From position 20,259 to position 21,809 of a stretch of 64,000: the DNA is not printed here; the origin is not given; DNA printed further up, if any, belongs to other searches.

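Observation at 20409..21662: RLP active-site pattern: the second Lys of the KPKLG motif is replaced (KPSVGLS) while the Mg/carbamate and loop-6 residues look retained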

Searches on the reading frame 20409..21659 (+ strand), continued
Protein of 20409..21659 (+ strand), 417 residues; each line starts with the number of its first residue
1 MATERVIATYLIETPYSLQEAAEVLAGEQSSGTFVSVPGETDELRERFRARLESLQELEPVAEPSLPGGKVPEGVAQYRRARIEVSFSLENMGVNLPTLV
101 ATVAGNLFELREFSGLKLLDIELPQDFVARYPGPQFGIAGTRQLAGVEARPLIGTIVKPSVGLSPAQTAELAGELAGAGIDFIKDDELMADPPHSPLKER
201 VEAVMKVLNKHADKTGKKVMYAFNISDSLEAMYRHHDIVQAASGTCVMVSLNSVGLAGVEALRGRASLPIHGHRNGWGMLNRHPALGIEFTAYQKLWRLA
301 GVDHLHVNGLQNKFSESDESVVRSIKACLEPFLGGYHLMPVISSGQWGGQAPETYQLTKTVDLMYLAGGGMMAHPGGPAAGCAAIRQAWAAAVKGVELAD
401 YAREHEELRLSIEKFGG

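Call 17: find_homologous_proteins(query=window:20409-21659:+, max_evalue=1e-20)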
Query window:20409-21659:+ (417 aa): 8000 proteins with E <= 1e-20 among 8000 candidates; the best 120 are listed.
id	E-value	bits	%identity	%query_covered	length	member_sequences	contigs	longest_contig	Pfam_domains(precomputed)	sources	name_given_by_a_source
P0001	6.3e-273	923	99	100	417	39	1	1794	PF02788.22,PF00016.27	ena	-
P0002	8.4e-242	820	88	100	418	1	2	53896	PF02788.22,PF00016.27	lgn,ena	-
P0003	1.1e-238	810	87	100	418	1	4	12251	PF02788.22,PF00016.27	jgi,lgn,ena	jgi:ribulose-bisphosphate carboxylase large chain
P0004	2.8e-238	809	87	100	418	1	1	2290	PF02788.22,PF00016.27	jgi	-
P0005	6.3e-238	807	86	100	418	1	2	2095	PF02788.22,PF00016.27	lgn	-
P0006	1.1e-237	807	86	100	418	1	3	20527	PF02788.22,PF00016.27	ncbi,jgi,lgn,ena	-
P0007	2.9e-237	805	86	100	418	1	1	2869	PF02788.22,PF00016.27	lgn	-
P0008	4.6e-237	805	86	100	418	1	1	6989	PF02788.22,PF00016.27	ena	-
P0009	6.5e-237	804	86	100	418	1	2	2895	PF02788.22,PF00016.27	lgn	-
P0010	9.1e-237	804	86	100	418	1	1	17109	PF02788.22,PF00016.27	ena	-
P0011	1.3e-236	803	86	100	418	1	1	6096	PF02788.22,PF00016.27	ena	-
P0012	7.9e-236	800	86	100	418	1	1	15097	PF02788.22,PF00016.27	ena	-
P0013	3.9e-229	778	83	100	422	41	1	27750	PF02788.22,PF00016.27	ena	-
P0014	5.0e-224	762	81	100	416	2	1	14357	PF02788.22,PF00016.27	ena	-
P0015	1.2e-220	751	79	100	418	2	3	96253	PF02788.22,PF00016.27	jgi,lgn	jgi:ribulose-bisphosphate carboxylase large chain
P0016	1.1e-212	724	78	100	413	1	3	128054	PF02788.22,PF00016.27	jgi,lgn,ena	-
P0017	9.3e-210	715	77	100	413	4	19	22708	PF02788.22,PF00016.27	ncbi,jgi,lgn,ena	ncbi:MAG: ribulose-bisphosphate carboxylase large subunit family protein [Candidatus Latescibacterot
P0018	2.5e-209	713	76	100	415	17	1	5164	PF02788.22,PF00016.27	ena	-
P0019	1.7e-204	697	76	100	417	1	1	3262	PF02788.22,PF00016.27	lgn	-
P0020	1.1e-202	691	76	100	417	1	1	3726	PF02788.22,PF00016.27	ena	-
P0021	1.4e-202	691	72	100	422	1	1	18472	PF02788.22,PF00016.27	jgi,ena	-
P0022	4.0e-202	690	73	99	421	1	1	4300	PF02788.22,PF00016.27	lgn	-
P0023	6.4e-202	689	75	100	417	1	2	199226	PF02788.22,PF00016.27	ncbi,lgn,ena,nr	ncbi:MAG: ribulose 1,5-bisphosphate carboxylase [Candidatus Latescibacteria bacterium]|nr:ribulose 1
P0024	2.4e-199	680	73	100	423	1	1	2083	PF02788.22,PF00016.27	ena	-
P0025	3.2e-199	680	73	100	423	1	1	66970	PF02788.22,PF00016.27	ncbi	-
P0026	3.3e-199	680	72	99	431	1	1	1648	PF02788.22,PF00016.27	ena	-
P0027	3.6e-199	680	72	100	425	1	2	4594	PF02788.22,PF00016.27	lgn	-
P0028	5.5e-199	679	73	99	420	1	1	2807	PF02788.22,PF00016.27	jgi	jgi:ribulose-bisphosphate carboxylase large chain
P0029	7.4e-199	679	73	100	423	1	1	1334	PF02788.22,PF00016.27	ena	-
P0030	1.1e-197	675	71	100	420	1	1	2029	PF02788.22,PF00016.27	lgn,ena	-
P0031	3.9e-197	673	71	100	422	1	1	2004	PF02788.22,PF00016.27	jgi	jgi:ribulose-bisphosphate carboxylase large chain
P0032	4.0e-197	673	71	100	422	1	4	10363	PF02788.22,PF00016.27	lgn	-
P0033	4.0e-196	670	72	99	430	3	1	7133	PF02788.22,PF00016.27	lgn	-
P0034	4.6e-196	670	71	100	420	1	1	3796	PF02788.22,PF00016.27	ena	-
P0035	5.3e-196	669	71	100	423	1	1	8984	PF02788.22,PF00016.27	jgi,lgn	jgi:ribulose-bisphosphate carboxylase large chain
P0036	6.0e-196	669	70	100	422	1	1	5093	PF02788.22,PF00016.27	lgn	-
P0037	9.9e-196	668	70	100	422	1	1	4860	PF02788.22,PF00016.27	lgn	-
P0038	1.5e-195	668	72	100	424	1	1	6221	PF02788.22,PF00016.27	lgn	-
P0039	1.7e-195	668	71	100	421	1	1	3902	PF02788.22,PF00016.27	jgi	jgi:ribulose-bisphosphate carboxylase large chain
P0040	2.1e-195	667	72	99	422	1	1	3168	PF02788.22,PF00016.27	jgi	jgi:ribulose-bisphosphate carboxylase large chain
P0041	2.6e-195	667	70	99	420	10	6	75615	PF02788.22,PF00016.27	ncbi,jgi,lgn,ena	-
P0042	2.8e-195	667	69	100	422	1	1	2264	PF02788.22,PF00016.27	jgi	jgi:ribulose-bisphosphate carboxylase large chain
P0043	2.9e-195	667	71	100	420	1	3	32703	PF02788.22,PF00016.27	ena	-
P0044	5.8e-195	666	70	100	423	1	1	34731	PF02788.22,PF00016.27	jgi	jgi:ribulose-bisphosphate carboxylase large chain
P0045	1.1e-194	665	70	100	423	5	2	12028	PF02788.22,PF00016.27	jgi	jgi:ribulose-bisphosphate carboxylase large chain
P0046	1.2e-194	665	70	100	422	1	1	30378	PF02788.22,PF00016.27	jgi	jgi:ribulose-bisphosphate carboxylase large chain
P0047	1.3e-194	665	72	99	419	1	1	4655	PF02788.22,PF00016.27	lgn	-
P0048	1.3e-194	665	71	99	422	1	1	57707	PF02788.22,PF00016.27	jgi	jgi:ribulose-bisphosphate carboxylase large chain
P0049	1.4e-194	665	71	99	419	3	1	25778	PF02788.22,PF00016.27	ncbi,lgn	-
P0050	1.6e-194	664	71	100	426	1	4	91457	PF02788.22,PF00016.27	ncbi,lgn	-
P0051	1.9e-194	664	71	100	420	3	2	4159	PF02788.22,PF00016.27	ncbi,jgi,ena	jgi:ribulose-bisphosphate carboxylase large chain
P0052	2.0e-194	664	72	99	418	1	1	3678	PF02788.22,PF00016.27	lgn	-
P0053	2.2e-194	664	70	100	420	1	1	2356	PF02788.22,PF00016.27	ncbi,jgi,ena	jgi:ribulose-bisphosphate carboxylase large chain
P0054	2.5e-194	664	70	100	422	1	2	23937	PF02788.22,PF00016.27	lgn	-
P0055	2.6e-194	664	71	100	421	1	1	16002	PF02788.22,PF00016.27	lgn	-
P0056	3.0e-194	664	70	100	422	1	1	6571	PF02788.22,PF00016.27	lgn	-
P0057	3.6e-194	663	70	100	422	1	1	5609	PF02788.22,PF00016.27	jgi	jgi:ribulose-bisphosphate carboxylase large chain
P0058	3.9e-194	663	72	100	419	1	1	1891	PF02788.22,PF00016.27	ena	-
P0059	4.1e-194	663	70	100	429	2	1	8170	PF02788.22,PF00016.27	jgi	jgi:ribulose-bisphosphate carboxylase large chain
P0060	4.2e-194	663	70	99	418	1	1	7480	PF02788.22,PF00016.27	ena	-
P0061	6.2e-194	663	70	99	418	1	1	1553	PF02788.22,PF00016.27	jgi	jgi:ribulose-bisphosphate carboxylase large chain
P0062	8.1e-194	662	69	100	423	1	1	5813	PF02788.22,PF00016.27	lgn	-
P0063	9.8e-194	662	69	100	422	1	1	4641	PF02788.22,PF00016.27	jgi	jgi:ribulose-bisphosphate carboxylase large chain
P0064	1.1e-193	662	69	100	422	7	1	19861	PF02788.22,PF00016.27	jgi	jgi:ribulose-bisphosphate carboxylase large chain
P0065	1.2e-193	662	70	100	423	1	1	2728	PF02788.22,PF00016.27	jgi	jgi:ribulose-bisphosphate carboxylase large chain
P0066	1.4e-193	661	70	99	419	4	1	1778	PF02788.22,PF00016.27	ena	-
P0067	1.7e-193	661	69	100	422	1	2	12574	PF02788.22,PF00016.27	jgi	jgi:ribulose-bisphosphate carboxylase large chain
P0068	2.1e-193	661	70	100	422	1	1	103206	PF02788.22,PF00016.27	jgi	-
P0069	2.2e-193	661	69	100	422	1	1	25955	PF02788.22,PF00016.27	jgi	jgi:ribulose-bisphosphate carboxylase large chain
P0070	2.3e-193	661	69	100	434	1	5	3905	PF02788.22,PF00016.27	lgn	-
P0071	2.5e-193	661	69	100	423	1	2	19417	PF02788.22,PF00016.27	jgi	jgi:ribulose-bisphosphate carboxylase large chain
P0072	2.9e-193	660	71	99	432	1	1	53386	PF02788.22,PF00016.27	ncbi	-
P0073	6.4e-193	659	71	99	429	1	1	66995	PF02788.22,PF00016.27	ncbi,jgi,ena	jgi:ribulose-bisphosphate carboxylase large chain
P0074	9.7e-193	659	71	100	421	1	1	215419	PF02788.22,PF00016.27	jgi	jgi:ribulose-bisphosphate carboxylase large chain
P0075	1.2e-192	658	69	100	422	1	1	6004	PF02788.22,PF00016.27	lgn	-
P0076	1.8e-192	658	70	100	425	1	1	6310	PF02788.22,PF00016.27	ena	-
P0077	1.9e-192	658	69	100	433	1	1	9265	PF02788.22,PF00016.27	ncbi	-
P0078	1.9e-192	658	69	100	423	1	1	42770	PF02788.22,PF00016.27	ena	-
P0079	1.9e-192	658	71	100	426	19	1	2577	PF02788.22,PF00016.27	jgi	jgi:ribulose-bisphosphate carboxylase large chain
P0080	2.1e-192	657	69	100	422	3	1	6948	PF02788.22,PF00016.27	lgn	-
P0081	3.2e-192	657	70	100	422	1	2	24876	PF02788.22,PF00016.27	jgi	jgi:ribulose-bisphosphate carboxylase large chain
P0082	3.6e-192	657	72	99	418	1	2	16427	PF02788.22,PF00016.27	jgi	jgi:ribulose-bisphosphate carboxylase large chain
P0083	3.8e-192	657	70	99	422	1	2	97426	PF02788.22,PF00016.27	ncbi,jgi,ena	jgi:ribulose-bisphosphate carboxylase large chain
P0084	4.2e-192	657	68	100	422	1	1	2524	PF02788.22,PF00016.27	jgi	jgi:ribulose-bisphosphate carboxylase large chain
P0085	4.4e-192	656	71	99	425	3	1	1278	PF02788.22,PF00016.27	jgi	-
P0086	4.6e-192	656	69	100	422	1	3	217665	PF02788.22,PF00016.27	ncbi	ncbi:MAG: ribulose-bisphosphate carboxylase large subunit family protein [Pirellulales bacterium]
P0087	4.8e-192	656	70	99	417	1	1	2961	PF02788.22,PF00016.27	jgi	jgi:ribulose-bisphosphate carboxylase large chain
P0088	5.7e-192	656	70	100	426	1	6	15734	PF02788.22,PF00016.27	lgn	-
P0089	5.7e-192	656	69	100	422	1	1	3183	PF02788.22,PF00016.27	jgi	jgi:ribulose-bisphosphate carboxylase large chain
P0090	6.7e-192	656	70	99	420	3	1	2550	PF02788.22,PF00016.27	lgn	-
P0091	7.3e-192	656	69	100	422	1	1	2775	PF02788.22,PF00016.27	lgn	-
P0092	7.5e-192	656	71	100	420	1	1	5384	PF02788.22,PF00016.27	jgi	jgi:ribulose-bisphosphate carboxylase large chain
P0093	8.1e-192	656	69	100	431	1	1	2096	PF02788.22,PF00016.27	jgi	jgi:ribulose-bisphosphate carboxylase large chain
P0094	8.5e-192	655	70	100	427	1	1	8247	PF02788.22,PF00016.27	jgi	jgi:ribulose-bisphosphate carboxylase large chain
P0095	1.2e-191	655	70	99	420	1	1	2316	PF02788.22,PF00016.27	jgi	-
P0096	1.2e-191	655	69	100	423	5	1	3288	PF02788.22,PF00016.27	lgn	-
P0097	1.3e-191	655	70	99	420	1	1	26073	PF02788.22,PF00016.27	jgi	jgi:ribulose-bisphosphate carboxylase large chain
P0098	1.5e-191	655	69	100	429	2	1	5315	PF02788.22,PF00016.27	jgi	jgi:ribulose-bisphosphate carboxylase large chain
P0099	1.5e-191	655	70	100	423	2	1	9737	PF02788.22,PF00016.27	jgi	jgi:ribulose-bisphosphate carboxylase large chain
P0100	1.6e-191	655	69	99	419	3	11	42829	PF02788.22,PF00016.27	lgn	-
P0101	2.0e-191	654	68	100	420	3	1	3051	PF02788.22,PF00016.27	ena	-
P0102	3.0e-191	654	70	99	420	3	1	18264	PF02788.22,PF00016.27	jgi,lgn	jgi:ribulose-bisphosphate carboxylase large chain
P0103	3.1e-191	654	69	100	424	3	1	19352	PF02788.22,PF00016.27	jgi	-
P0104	3.5e-191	653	69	100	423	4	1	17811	PF02788.22,PF00016.27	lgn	-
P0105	3.6e-191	653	68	100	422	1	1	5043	PF02788.22,PF00016.27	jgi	jgi:ribulose-bisphosphate carboxylase large chain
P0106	3.8e-191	653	70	100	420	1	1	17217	PF02788.22,PF00016.27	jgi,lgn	jgi:ribulose-bisphosphate carboxylase large chain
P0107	3.9e-191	653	70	100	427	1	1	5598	PF02788.22,PF00016.27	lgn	-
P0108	4.5e-191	653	70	100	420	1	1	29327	PF02788.22,PF00016.27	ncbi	-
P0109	4.7e-191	653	69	100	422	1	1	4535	PF02788.22,PF00016.27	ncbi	-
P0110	4.8e-191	653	69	100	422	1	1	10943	PF02788.22,PF00016.27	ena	-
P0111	5.1e-191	653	69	99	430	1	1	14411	PF02788.22,PF00016.27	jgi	jgi:ribulose-bisphosphate carboxylase large chain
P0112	5.1e-191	653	71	100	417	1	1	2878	PF02788.22,PF00016.27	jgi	jgi:ribulose-bisphosphate carboxylase large chain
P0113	5.6e-191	653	70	99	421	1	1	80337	PF02788.22,PF00016.27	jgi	jgi:ribulose-bisphosphate carboxylase large chain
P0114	5.8e-191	653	68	100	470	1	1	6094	PF02788.22,PF00016.27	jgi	jgi:ribulose-bisphosphate carboxylase large chain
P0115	6.3e-191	653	71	99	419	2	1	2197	PF02788.22,PF00016.27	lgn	-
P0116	6.7e-191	653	69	100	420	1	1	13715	PF02788.22,PF00016.27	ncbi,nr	ncbi:MAG: ribulose 1,5-bisphosphate carboxylase [Sphaerobacteraceae bacterium]|nr:MAG: ribulose 1,5-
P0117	6.8e-191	653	70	100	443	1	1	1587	PF02788.22,PF00016.27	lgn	-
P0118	6.9e-191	653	67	100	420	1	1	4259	PF02788.22,PF00016.27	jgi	jgi:ribulose-bisphosphate carboxylase large chain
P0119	6.9e-191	652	69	99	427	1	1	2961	PF02788.22,PF00016.27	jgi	jgi:ribulose-bisphosphate carboxylase large chain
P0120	7.7e-191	652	69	100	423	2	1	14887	PF02788.22,PF00016.27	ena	-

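Call 18: find_related_loci(query=window:20409-21659:+, collection=genome_contigs, flank=10000)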
Query window:20409-21659:+ (417 aa) in genome_contigs; peptide patterns used: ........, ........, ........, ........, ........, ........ (x = any residue, [..] = any of these).
600 stretches matched a pattern (row limit reached: there are more); 531 encode a relative of the query (tblastn E <= 1e-3); the best 80 are kept; 80 distinct loci.
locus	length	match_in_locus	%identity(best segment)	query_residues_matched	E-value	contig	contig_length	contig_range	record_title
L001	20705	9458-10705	83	1-416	0e+0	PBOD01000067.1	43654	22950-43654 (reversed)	MAG: Gemmatimonadetes bacterium isolate RS822 7524, whole genome shotgun sequence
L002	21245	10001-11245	71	3-416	0e+0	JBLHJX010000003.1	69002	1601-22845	MAG: Candidatus Latescibacterota bacterium isolate 3300054698_44 Ga0535670_0000310, whole genome shotgun sequence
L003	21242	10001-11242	71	4-416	0e+0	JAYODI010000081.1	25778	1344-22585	MAG: Candidatus Latescibacterota bacterium isolate 139553_S155_metabat_bins_2.tsv.104 NODE_2426_length_25778_cov_7.46091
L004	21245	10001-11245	66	4-416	0e+0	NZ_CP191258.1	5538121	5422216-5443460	Fontivita pretiosa strain B-254 chromosome, complete genome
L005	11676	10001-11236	64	4-417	0e+0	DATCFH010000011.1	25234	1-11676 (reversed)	MAG TPA_asm: Verrucomicrobiia bacterium isolate SMAG_U7775 k141_313472, whole genome shotgun sequence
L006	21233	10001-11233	65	4-416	0e+0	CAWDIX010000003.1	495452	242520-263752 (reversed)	MAG: uncultured Verrucomicrobiae bacterium isolate MFD06435.bin.2.9 genome assembly, contig: contig_78175, whole genome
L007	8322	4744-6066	63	4-416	0e+0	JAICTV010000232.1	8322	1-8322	MAG: Phycisphaerae bacterium isolate GZL_ISSM_2_bin.34 k141_3739096_length_8322_cov_9.8937, whole genome shotgun sequenc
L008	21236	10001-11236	66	2-415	0e+0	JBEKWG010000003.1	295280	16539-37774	MAG: Opitutaceae bacterium isolate SPRUCE 622 SPRUCE_622_3, whole genome shotgun sequence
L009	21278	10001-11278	64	1-417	0e+0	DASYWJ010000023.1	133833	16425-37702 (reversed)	MAG TPA_asm: Tepidisphaeraceae bacterium isolate SMAG_U6278 k141_659412, whole genome shotgun sequence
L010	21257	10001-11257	65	1-416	0e+0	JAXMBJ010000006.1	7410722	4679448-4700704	MAG: Pirellulales bacterium isolate STL-PLA33 C1.16.fa-6, whole genome shotgun sequence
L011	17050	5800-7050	66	1-416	0e+0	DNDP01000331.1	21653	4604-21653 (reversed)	MAG TPA_asm: Verrucomicrobiales bacterium isolate UBA12295 contig_236, whole genome shotgun sequence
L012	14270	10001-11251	66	4-416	0e+0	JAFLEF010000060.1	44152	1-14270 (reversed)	MAG: Verrucomicrobia bacterium isolate UWPOB_VERRUCO2 gnl_X_LHIKMICD_60, whole genome shotgun sequence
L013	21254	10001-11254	63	1-416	0e+0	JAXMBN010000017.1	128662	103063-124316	MAG: Pirellulales bacterium isolate STL-PLA37 C4.49.fa-17, whole genome shotgun sequence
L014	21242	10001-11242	65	6-415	0e+0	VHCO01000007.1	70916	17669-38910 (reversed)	MAG: Verrucomicrobia bacterium isolate K_DeepCast_150m_m2_164 K_DeepCast_150m_m2_164_Ga0194126_10000423, whole genome sh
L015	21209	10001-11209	64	4-408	0e+0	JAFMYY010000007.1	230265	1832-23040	Cesiribacteraceae bacterium YIM B00369 Scaffold7, whole genome shotgun sequence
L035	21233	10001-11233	60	4-416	6e-176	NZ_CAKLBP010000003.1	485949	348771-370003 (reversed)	Pedobacter sp. Leaf170, whole genome shotgun sequence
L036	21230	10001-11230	61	4-415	2e-175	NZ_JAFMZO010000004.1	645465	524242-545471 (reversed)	Paradesertivirga mongoliensis strain KCTC 52859 NODE_4_length_645465_cov_34.206645, whole genome shotgun sequence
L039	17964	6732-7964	60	4-416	1e-174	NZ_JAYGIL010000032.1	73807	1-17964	Arcicella gelida strain DC2W DC2W_ctg033, whole genome shotgun sequence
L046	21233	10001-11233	60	4-416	2e-173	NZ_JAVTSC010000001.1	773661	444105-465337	Pedobacter heparinus strain S10_4.1 contig_0001, whole genome shotgun sequence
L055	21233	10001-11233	60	4-416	5e-172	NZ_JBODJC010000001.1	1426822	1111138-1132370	Ferruginibacter sp. SUN106 contig1, whole genome shotgun sequence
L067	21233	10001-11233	59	4-416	2e-170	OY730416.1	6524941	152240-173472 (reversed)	MAG: uncultured Ferruginibacter sp. isolate 52100660-89e0-41f3-aa4d-b5ad2bee9e90 genome assembly, chromosome: 1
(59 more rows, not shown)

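Call 21: search_dna_similar(query=window:20409-21659:+, collection=plasmids, mode=protein, max_rows=60, rows=spread, max_evalue=1e-20)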
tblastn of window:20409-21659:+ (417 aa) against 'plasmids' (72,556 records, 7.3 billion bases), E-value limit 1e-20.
Records with a match: 338; places in all: 419; records where one place covers at least 80% of the query: 307.
Best place of each record, by identity: 60-80% 1; <60% 337.
By first word of the organism name: Rhizobium 142; Sinorhizobium 82; Shinella 9; Azospirillum 9; Paraburkholderia 7; Cupriavidus 6; Phyllobacterium 6; Roseibium 6; Paracoccus 6; Burkholderia 5; and 42 more.
By predicted mobility (MOB-suite, as given by PLSDB): non-mobilizable 154; conjugative 108; mobilizable 76.
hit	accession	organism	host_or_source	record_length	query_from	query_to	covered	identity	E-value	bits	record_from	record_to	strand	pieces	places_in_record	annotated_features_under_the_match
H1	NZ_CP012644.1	Rufibacter tibetensis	soil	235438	4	416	99%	62.7%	2e-162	513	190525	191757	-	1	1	ribulose-bisphosphate carboxylase large subunit family protein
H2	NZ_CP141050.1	Microvirga lotononidis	-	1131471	5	413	98%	58.6%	1e-137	441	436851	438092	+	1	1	none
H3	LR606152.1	Rhizobium sp. Q54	paddy soil contaminated with arsenic ...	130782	1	407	98%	58.2%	4e-131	423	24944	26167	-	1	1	ribulose 1,5-bisphosphate carboxylase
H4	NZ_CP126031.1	Bradyrhizobium elkanii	Glycine max,soybean,root nodule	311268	8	417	98%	57.5%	1e-143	459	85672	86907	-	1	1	ribulose-bisphosphate carboxylase large subunit family protein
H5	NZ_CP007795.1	Azospirillum argentinense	Triticum aestivum L.,Root,wheat ...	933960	1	416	100%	54.6%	8e-128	413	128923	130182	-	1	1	ribulose-bisphosphate carboxylase large subunit family protein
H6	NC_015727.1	Cupriavidus necator N-1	soil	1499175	3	413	99%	55.0%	4e-126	408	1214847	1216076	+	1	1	record has no annotation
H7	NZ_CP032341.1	Azospirillum brasilense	soil sample,Agricultural field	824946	1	416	100%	54.1%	1e-126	410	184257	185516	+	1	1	ribulose-bisphosphate carboxylase large subunit family protein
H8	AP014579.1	Burkholderia sp. RPE67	Riptortus pedestris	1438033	3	413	99%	54.7%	8e-126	407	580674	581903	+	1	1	ribulose-bisphosphate carboxylase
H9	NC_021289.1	Caballeronia insecticola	-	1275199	3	413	99%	54.0%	1e-123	401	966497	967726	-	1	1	none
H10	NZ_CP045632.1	Roseibium aggregatum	-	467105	5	416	99%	53.4%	1e-126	410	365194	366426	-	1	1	ribulose-bisphosphate carboxylase large subunit family protein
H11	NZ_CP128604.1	Roseibium aggregatum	cell culture,marine biofilms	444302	5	416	99%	53.1%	4e-125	405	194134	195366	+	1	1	ribulose-bisphosphate carboxylase large subunit family protein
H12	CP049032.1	Rhodobacteraceae bacterium SC52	Apostichopus japonicus,pure ...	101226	5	415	99%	51.3%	2e-115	378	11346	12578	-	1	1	ribulose 1,5-bisphosphate carboxylase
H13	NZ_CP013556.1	Rhizobium phaseoli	Phaseolus vulgaris,Whole ...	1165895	6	415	98%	50.8%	3e-115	377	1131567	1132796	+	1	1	record has no annotation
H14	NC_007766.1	Rhizobium etli CFN 42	-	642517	6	415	98%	50.6%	6e-115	376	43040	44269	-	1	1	oiaX: 3-oxo-isoapionate-4-phosphate decarboxylase OiaX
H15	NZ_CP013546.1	Rhizobium phaseoli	Phaseolus vulgaris,Whole ...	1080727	6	415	98%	50.6%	1e-114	375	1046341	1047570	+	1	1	record has no annotation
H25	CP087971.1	Rhizobium sp. RCAM05350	cell culture,fouling of walls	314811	1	416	100%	48.9%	3e-112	369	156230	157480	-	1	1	ribulose-bisphosphate carboxylase large subunit family protein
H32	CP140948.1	Sinorhizobium meliloti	Medicago lupulina,whole organism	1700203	9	415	98%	50.0%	6e-114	374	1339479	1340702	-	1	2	oiaX: 3-oxo-isoapionate-4-phosphate decarboxylase OiaX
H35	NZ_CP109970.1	Agrobacterium salinitolerans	-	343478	6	415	98%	49.5%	7e-109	359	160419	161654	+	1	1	oiaX: 3-oxo-isoapionate-4-phosphate decarboxylase OiaX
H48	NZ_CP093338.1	Shinella sp. H4-D48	whole organism,grassland soil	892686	9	415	98%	48.8%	9e-110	361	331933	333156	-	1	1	3-oxo-isoapionate-4-phosphate decarboxylase OiaX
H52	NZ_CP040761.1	Paracoccus liaowanqingii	Tibetan antelope,cell culture,feces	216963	1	417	100%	46.6%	2e-104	346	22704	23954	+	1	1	oiaX: 3-oxo-isoapionate-4-phosphate decarboxylase OiaX | DMT family transporter | four-carbon acid sugar kinase family protein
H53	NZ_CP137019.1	Sinorhizobium fredii GR64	Phaseolus vulgaris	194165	6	416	99%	46.3%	3e-104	345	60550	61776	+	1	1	oiaX: 3-oxo-isoapionate-4-phosphate decarboxylase OiaX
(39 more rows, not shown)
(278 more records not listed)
